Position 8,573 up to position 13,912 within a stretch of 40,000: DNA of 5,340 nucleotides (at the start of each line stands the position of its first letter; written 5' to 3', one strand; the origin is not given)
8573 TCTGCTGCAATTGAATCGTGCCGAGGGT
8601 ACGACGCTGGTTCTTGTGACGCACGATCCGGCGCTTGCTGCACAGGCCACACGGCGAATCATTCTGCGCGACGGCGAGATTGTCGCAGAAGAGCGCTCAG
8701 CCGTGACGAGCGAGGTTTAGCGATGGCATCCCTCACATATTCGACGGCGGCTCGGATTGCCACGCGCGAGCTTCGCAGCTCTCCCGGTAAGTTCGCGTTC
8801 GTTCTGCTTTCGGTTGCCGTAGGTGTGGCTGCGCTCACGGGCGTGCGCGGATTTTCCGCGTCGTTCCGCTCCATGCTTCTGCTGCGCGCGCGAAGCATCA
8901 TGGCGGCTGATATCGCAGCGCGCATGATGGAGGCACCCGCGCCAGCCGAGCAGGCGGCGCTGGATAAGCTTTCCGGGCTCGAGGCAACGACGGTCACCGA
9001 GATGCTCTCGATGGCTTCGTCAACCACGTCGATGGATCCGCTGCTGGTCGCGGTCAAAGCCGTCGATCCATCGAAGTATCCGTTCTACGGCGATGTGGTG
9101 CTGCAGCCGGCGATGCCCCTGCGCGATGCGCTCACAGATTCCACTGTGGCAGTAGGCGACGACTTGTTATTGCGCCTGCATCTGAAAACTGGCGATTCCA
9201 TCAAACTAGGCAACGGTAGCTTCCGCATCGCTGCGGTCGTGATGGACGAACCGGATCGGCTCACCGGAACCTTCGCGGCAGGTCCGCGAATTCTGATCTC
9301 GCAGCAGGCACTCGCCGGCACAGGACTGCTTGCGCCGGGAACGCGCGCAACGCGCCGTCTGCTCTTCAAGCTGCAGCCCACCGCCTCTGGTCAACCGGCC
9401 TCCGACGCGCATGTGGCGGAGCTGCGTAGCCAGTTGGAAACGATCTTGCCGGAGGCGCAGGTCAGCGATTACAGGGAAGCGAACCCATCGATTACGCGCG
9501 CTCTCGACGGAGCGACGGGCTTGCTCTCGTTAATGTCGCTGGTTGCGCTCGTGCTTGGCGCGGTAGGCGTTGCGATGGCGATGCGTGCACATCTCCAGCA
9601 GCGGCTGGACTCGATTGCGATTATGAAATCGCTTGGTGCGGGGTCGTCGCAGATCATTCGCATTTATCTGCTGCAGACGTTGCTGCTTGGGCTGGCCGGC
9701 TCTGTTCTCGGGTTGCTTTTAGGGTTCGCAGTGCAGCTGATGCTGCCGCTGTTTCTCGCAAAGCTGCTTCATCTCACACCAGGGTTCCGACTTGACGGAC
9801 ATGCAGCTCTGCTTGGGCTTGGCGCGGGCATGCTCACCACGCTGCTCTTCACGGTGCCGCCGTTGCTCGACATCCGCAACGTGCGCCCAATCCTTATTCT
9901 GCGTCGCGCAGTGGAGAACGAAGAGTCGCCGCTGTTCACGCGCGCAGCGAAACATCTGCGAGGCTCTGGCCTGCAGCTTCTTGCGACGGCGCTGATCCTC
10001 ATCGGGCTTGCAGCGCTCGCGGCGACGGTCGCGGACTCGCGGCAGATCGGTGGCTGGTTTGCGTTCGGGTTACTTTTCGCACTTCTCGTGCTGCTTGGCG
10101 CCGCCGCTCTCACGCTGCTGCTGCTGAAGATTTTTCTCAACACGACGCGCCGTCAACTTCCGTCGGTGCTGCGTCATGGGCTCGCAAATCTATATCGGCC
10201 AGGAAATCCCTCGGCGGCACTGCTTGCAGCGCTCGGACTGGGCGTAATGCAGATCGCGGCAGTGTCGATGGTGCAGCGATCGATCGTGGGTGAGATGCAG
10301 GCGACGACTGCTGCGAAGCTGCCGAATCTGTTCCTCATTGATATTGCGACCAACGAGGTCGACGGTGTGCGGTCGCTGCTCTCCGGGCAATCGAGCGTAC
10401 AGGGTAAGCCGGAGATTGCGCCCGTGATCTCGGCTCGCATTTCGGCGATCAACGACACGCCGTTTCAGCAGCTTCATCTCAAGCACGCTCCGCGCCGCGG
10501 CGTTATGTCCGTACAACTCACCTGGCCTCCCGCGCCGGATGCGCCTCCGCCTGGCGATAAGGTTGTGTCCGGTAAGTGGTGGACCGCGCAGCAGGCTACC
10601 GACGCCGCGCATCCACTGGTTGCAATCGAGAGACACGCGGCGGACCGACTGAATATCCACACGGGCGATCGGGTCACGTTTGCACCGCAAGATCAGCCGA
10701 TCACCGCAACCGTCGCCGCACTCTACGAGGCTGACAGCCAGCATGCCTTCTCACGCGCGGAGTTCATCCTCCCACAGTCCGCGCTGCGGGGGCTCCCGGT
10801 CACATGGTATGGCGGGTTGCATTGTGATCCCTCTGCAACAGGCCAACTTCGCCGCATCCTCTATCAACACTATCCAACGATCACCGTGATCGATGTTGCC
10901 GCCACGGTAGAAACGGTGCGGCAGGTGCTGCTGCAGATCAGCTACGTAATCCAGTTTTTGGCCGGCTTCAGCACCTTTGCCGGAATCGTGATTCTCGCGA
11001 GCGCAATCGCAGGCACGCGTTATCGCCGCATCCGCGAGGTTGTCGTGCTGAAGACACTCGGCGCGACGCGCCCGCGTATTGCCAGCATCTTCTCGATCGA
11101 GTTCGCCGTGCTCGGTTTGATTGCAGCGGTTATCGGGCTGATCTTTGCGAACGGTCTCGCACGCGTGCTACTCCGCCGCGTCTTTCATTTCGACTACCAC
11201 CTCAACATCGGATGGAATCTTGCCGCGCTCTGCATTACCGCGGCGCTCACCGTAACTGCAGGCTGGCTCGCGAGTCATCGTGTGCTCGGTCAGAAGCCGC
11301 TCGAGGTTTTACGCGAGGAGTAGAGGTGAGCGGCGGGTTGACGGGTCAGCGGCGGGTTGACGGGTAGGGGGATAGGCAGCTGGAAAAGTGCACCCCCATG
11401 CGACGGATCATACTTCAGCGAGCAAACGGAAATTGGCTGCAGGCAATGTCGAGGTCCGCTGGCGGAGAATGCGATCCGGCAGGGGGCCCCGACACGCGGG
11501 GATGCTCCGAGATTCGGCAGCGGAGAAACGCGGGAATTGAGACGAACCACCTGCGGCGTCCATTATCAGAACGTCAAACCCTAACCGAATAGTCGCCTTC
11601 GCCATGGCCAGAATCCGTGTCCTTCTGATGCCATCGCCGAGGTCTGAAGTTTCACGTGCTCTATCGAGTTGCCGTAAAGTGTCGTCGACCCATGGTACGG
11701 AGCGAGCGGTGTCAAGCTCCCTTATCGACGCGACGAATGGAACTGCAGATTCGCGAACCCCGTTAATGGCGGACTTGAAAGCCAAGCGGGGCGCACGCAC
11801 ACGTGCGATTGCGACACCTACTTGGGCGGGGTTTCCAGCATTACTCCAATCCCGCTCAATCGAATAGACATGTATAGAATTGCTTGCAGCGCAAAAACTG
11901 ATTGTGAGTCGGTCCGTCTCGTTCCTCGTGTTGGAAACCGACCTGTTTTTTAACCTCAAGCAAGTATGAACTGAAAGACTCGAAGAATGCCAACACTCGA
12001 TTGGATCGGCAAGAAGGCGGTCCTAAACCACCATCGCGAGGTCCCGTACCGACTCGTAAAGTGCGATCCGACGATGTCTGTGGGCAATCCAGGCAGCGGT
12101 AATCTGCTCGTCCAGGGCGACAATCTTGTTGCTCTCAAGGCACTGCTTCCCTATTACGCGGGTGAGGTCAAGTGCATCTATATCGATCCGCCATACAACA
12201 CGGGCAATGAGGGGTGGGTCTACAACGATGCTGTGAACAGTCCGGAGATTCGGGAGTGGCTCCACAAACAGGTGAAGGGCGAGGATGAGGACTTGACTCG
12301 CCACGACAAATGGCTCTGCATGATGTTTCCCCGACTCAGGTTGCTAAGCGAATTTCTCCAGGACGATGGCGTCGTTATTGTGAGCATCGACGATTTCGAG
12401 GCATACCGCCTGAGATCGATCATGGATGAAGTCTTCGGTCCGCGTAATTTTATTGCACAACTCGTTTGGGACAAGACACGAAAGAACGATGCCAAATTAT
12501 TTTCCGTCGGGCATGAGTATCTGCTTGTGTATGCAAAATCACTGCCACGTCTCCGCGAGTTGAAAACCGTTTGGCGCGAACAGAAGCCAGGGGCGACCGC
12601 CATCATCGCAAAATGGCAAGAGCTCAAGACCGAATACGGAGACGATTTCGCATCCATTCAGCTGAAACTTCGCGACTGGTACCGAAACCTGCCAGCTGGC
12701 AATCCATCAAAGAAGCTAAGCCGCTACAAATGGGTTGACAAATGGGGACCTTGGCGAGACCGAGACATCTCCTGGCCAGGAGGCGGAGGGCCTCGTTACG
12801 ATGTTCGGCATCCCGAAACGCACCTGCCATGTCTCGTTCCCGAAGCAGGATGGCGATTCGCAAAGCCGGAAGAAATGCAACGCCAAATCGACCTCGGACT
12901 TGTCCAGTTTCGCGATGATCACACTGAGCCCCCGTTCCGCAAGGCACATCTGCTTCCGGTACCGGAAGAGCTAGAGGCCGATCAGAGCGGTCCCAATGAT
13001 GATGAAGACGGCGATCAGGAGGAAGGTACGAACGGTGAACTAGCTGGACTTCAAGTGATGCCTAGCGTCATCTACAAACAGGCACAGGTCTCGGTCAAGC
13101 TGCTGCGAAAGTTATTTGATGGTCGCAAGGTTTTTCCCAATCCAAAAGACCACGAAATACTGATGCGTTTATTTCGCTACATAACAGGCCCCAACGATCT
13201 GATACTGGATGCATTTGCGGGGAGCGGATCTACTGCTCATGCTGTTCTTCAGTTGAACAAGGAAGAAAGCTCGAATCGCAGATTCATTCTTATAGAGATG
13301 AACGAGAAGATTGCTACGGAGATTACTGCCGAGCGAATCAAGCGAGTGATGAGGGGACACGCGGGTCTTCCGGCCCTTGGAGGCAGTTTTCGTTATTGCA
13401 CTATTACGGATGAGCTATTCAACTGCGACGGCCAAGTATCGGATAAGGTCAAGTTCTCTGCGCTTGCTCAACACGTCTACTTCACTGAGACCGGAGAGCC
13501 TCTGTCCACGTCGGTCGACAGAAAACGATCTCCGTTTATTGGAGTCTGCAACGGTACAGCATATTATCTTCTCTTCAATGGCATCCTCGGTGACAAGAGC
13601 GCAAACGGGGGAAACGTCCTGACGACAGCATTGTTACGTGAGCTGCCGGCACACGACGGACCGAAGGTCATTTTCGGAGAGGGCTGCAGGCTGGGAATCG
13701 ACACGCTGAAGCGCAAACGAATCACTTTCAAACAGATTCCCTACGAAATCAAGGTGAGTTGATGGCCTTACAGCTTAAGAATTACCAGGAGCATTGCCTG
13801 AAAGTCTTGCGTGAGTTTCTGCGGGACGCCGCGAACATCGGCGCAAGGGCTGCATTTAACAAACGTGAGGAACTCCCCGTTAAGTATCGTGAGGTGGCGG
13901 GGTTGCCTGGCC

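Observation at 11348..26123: Casposon-like 14.7-kb element: 36-bp TIRs and an exact 14-bp target-site duplication around a Cas1 homologue and a family B DNA polymerase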

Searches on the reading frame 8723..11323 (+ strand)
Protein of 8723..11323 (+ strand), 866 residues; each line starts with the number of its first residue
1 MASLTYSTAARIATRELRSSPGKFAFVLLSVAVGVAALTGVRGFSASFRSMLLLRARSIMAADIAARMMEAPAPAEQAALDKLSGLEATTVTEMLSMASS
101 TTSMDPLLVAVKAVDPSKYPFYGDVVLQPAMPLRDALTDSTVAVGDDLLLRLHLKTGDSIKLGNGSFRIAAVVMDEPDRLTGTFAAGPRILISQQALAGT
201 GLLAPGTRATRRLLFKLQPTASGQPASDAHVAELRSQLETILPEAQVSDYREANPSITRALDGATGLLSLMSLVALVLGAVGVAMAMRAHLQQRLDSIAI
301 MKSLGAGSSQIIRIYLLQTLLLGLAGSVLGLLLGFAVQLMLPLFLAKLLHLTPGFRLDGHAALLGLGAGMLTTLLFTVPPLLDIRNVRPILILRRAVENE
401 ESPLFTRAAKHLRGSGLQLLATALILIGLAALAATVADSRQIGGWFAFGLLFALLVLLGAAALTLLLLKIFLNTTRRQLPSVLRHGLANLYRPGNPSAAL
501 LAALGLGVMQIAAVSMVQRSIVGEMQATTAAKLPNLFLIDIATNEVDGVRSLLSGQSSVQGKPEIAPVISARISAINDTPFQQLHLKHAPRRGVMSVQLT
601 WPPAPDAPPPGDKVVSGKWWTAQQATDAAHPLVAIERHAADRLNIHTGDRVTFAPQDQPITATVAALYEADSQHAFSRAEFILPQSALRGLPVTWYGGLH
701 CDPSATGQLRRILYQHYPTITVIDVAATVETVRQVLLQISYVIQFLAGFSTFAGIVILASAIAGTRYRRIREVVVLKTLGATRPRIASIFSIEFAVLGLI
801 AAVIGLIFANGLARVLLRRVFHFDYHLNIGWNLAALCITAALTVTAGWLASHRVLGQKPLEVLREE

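Call 10: search_protein_families(library=pfam, proteins=[window:8723-11320:+], max_evalue=0.01)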
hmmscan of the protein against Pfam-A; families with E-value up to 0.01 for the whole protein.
window:8723-11320:+ (866 aa): 2 families
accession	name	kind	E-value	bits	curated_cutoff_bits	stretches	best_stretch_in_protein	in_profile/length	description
PF02687.27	FtsX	-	1.1e-24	87.2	25.5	2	270-387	2-118/120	FtsX-like permease C-terminal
PF12704.14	MacB_PCD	-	6.4e-11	43.4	27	1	26-229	3-203/207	MacB-like periplasmic core domain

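Call 14: find_encoding_contigs(protein=window:8723-11323:+, flank=10000, max_places=10)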
Protein window:8723-11323:+ (866 aa): 2 contigs read that carry it; 2 places shown.
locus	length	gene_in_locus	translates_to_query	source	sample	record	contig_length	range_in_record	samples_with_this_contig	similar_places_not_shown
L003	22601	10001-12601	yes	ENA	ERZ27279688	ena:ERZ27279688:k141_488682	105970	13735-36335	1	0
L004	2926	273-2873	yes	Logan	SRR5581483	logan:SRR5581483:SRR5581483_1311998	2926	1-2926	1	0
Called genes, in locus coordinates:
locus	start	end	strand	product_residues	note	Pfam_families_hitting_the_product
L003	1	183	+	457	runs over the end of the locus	PF22494:choice_anch_I (faint)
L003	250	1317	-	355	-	PF10099:RskA_C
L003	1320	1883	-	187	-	PF07638:Sigma70_ECF (weak), PF04542:Sigma70_r2, PF08281:Sigma70_r4_2, PF04545:Sigma70_r4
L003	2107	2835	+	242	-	PF01479:S4 (weak), PF01728:FtsJ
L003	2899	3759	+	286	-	PF01513:NAD_kinase, PF20143:NAD_kinase_C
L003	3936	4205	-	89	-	-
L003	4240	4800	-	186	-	PF00578:AhpC-TSA, PF08534:Redoxin, PF00085:Thioredoxin, PF13905:Thioredoxin_8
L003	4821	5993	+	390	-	PF13506:Glyco_transf_21 (weak), PF13641:Glyco_tranf_2_3, PF00535:Glycos_transf_2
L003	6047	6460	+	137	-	PF01242:PTPS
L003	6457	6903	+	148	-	PF01242:PTPS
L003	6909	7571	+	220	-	PF01227:GTP_cyclohydroI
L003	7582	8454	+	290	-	PF01509:TruB_N, PF16198:TruB_C_2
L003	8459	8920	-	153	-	PF00657:Lipase_GDSL, PF13472:Lipase_GDSL_2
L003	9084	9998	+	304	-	PF00005:ABC_tran, PF13304:AAA_21 (faint)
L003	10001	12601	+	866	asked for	PF12704:MacB_PCD, PF02687:FtsX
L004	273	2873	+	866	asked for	PF12704:MacB_PCD, PF02687:FtsX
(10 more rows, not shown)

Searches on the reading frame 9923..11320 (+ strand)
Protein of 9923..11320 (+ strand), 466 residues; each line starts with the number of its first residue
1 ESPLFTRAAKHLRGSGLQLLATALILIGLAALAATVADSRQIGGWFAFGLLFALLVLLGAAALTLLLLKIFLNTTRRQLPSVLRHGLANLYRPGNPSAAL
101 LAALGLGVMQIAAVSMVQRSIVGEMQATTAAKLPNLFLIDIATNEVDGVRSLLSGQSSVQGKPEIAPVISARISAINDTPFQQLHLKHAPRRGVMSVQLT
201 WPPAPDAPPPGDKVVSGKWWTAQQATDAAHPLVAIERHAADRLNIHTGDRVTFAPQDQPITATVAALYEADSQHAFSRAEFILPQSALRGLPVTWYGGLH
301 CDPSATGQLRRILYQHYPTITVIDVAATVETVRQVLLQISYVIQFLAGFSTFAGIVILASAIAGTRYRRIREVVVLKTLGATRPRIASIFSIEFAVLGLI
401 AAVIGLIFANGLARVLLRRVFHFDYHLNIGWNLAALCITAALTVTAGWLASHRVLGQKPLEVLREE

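Call 46: find_related_loci(query=window:9923-11320:+, collection=metagenome_contigs, flank=4000)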
Query window:9923-11320:+ (466 aa) in metagenome_contigs; peptide patterns used: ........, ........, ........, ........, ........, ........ (x = any residue, [..] = any of these).
77 stretches matched a pattern; 12 encode a relative of the query (tblastn E <= 1e-3); 12 distinct loci.
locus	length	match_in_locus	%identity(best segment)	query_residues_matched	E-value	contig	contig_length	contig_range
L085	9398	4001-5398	88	1-466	0e+0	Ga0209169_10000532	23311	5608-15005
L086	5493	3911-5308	88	1-466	0e+0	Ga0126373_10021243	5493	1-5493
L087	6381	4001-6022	88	1-466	0e+0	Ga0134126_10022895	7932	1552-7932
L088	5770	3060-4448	90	1-466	0e+0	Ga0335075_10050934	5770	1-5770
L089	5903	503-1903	78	1-466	0e+0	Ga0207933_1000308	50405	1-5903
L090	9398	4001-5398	78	1-466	0e+0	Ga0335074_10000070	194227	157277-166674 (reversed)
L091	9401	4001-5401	67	1-466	0e+0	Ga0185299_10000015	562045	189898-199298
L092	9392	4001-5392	63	5-466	4e-180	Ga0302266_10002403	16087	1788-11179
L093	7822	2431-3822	63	5-466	4e-180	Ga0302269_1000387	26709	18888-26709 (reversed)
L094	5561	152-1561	64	1-466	2e-175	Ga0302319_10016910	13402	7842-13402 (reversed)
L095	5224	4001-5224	63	5-410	3e-154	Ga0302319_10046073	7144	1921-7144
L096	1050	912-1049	96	107-152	9e-22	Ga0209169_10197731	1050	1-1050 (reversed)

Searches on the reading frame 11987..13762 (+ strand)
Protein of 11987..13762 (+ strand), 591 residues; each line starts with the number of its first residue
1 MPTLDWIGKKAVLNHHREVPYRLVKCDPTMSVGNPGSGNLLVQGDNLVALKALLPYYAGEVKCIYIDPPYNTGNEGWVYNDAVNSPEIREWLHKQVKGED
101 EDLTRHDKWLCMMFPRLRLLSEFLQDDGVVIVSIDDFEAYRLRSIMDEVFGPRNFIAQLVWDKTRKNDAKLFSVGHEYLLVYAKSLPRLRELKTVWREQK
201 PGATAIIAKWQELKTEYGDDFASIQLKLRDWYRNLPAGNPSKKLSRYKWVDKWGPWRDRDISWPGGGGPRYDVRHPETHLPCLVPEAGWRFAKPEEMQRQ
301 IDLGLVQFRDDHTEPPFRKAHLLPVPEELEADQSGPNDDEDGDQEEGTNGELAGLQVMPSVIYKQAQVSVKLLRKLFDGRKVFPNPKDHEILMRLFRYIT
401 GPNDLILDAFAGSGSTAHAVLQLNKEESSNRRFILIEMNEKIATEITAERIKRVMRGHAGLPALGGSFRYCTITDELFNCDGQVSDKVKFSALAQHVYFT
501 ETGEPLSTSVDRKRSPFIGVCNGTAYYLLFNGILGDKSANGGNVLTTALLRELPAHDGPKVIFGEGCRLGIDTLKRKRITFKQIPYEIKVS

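Call 9: search_protein_families(library=pfam, proteins=[window:11987-13762:+], max_evalue=0.01)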
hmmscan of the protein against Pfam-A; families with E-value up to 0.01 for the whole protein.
window:11987-13762:+ (591 aa): 2 families
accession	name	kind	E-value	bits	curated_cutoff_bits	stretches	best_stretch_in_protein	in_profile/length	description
PF01555.25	N6_N4_Mtase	-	1.3e-31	110.7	26.7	1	61-445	1-218/221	DNA methylase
PF03602.21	Cons_hypoth95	-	0.0069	16.5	24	0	58-95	111-145/182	Conserved hypothetical protein 95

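Call 53: search_protein_families(library=padloc, proteins=[window:11987-13762:+], max_evalue=0.001)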
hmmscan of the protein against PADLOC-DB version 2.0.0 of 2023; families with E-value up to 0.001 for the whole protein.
window:11987-13762:+ (591 aa): 32 families (the best 25 are shown)
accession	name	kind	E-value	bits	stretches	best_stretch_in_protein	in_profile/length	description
PDLC03644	MTase_III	-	1.2e-164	547.1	2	1-332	1-298/542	Type III methyltransferase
PDLC03640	MTase_III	-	3e-103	344.4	3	1-314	1-327/654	Type III methyltransferase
PDLC03634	MTase_III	-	8.7e-89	297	1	4-447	60-453/621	Type III methyltransferase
PDLC03641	MTase_III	-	1e-67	227.2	1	4-450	68-458/657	Type III methyltransferase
PDLC03636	MTase_III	-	1.1e-52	177.6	3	101-187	88-176/575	Type III methyltransferase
PDLC03637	MTase_III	-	3e-47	159.4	2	23-189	106-268/513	Type III methyltransferase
PDLC03639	MTase_III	-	1.5e-44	150.4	2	30-184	79-221/639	Type III methyltransferase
PDLC03642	MTase_III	-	7.6e-42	141.7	2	37-191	81-223/528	Type III methyltransferase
PDLC03635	MTase_III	-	3.9e-40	136.2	3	105-217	264-380/708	Type III methyltransferase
PDLC03645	MTase_III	-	1.1e-26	91.1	2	41-196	142-287/709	Type III methyltransferase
PDLC03638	MTase_III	-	5.5e-26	89.1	2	40-185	382-509/816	Type III methyltransferase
PDLC03354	MTase_II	-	3e-25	87.1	2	40-185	62-207/425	Type II methyltransferase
PDLC03646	MTase_III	-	2.2e-24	83.4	1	40-455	473-840/1057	Type III methyltransferase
PDLC03643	MTase_III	-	3.6e-24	83.7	2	366-442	194-270/465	Type III methyltransferase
PDLC03278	MTase_II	-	2.7e-23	81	2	59-186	19-123/390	Type II methyltransferase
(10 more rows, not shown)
